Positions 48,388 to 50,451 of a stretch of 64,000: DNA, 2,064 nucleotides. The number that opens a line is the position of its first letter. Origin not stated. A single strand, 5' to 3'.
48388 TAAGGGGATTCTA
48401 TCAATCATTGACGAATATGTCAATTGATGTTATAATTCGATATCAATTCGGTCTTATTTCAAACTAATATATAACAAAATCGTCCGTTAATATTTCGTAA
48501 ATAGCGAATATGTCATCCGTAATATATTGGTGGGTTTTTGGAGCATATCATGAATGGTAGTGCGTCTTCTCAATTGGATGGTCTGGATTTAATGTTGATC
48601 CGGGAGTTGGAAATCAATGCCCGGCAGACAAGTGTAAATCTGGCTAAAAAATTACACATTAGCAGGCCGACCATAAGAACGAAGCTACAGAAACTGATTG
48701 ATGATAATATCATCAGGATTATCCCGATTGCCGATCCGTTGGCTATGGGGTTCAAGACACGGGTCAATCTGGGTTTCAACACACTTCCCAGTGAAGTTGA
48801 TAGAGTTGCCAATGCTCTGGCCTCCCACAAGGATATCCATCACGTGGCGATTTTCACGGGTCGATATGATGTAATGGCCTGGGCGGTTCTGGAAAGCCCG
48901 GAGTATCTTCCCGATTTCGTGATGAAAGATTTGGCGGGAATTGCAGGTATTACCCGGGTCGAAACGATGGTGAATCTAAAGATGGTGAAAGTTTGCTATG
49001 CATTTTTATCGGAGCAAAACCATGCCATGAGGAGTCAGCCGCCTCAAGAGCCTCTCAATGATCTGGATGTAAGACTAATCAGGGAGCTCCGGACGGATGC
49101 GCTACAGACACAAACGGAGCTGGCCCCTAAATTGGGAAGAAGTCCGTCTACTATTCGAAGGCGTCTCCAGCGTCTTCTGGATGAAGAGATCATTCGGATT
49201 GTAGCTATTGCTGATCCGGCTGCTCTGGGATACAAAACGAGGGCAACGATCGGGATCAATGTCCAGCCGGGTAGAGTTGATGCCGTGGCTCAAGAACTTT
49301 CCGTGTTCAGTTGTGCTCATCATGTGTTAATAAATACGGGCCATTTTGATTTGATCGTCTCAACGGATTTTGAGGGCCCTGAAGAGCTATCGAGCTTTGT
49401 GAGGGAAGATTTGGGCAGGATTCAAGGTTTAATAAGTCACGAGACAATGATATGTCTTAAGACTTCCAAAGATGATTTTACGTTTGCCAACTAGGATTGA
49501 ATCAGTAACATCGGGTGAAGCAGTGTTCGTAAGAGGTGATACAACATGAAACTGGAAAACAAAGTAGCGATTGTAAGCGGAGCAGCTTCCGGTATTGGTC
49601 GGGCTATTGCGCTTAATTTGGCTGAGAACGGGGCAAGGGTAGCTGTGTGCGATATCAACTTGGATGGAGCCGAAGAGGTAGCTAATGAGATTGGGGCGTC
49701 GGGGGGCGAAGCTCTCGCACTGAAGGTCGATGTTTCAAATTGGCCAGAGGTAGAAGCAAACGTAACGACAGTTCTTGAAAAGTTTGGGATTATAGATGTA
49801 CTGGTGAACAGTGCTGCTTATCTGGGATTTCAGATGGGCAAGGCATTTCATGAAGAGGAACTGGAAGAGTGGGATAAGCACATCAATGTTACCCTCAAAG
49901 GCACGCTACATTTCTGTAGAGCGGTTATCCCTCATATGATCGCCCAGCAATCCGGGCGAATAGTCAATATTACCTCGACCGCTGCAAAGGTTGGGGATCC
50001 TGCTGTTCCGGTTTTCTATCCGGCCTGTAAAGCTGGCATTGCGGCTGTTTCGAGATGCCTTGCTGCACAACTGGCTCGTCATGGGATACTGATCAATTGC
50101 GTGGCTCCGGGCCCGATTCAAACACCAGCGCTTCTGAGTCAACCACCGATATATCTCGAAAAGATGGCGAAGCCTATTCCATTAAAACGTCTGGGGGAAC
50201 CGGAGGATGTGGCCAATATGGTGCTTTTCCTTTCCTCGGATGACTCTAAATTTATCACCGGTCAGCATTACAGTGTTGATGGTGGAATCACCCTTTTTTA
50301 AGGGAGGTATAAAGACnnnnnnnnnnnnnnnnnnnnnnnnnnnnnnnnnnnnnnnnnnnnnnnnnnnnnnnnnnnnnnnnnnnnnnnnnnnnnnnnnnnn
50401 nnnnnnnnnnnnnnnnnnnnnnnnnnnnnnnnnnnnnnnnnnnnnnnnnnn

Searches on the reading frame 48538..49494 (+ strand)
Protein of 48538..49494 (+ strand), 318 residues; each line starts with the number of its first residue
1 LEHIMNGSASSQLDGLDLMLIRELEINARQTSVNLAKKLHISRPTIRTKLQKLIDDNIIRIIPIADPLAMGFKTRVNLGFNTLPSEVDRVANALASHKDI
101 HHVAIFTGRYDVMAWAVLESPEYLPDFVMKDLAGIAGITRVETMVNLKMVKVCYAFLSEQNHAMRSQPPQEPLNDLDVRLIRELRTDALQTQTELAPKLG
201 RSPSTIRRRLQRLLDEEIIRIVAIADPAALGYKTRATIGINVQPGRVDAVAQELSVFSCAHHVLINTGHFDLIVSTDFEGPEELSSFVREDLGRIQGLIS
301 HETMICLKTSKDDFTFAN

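Call 8: search_protein_families(library=pfam, proteins=[window:48538-49494:+])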
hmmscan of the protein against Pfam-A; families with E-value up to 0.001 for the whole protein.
window:48538-49494:+ (318 aa): 18 families
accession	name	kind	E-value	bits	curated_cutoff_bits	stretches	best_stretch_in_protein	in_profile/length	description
PF01037.27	AsnC_trans_reg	-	4.7e-18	65.3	25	2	83-148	6-72/73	Lrp/AsnC ligand binding domain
PF13412.12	HTH_24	-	5.6e-17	61.5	21.9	2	173-220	1-48/48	Winged helix-turn-helix DNA-binding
PF13404.12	HTH_AsnC-type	-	3e-15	56.2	27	2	173-213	1-41/42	AsnC-type helix-turn-helix domain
PF22482.2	AsnC_trans_reg_3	-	1.2e-08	35.4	24.4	1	87-152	24-88/95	PF0864 C-terminal dimeric alpha+beta barrel domain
PF01047.28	MarR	-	3.2e-08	33.8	24.6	1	178-220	6-48/59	MarR family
PF12840.13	HTH_20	-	8.4e-08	32.5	27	0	179-221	8-50/51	Helix-turn-helix domain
PF08279.18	HTH_11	-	1.1e-07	32.1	25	0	190-232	16-54/55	HTH domain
PF12802.13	MarR_2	-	3.3e-06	27.6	27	0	12-60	2-51/61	MarR family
PF13545.12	HTH_Crp_2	-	3.7e-06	27.2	27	0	191-230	24-67/70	Crp-like helix-turn-helix domain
PF01022.26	HTH_5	-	4.6e-06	26.8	22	0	179-219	6-45/47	Bacterial regulatory protein, arsR family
PF00392.27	GntR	-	5.9e-05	23.1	27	0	34-61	29-56/64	Bacterial regulatory proteins, gntR family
PF13384.12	HTH_23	-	0.00021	21.5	24.6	0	189-213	17-41/50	Homeodomain-like domain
PF02954.25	HTH_8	-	0.00024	21.2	22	0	192-212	21-41/42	Bacterial regulatory protein, Fis family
PF13556.12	HTH_30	-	0.00027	21.1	27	0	35-53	18-36/59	PucR C-terminal helix-turn-helix domain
PF13730.12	HTH_36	-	0.00058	20.1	25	0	35-59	31-55/55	Helix-turn-helix domain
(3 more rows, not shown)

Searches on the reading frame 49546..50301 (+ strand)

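Call 8: search_protein_families(library=pfam, proteins=[window:49546-50301:+])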
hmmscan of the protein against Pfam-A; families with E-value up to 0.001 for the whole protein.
window:49546-50301:+ (251 aa): 3 families
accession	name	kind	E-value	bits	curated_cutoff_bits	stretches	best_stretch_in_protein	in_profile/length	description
PF13561.12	adh_short_C2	-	1.1e-66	225.2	27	1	12-249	1-236/236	Enoyl-(Acyl carrier protein) reductase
PF00106.31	adh_short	-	1.3e-54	185.1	26.6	1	6-195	1-186/195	short chain dehydrogenase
PF08659.16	KR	-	2.1e-08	34.7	22.6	1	9-153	4-145/180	KR domain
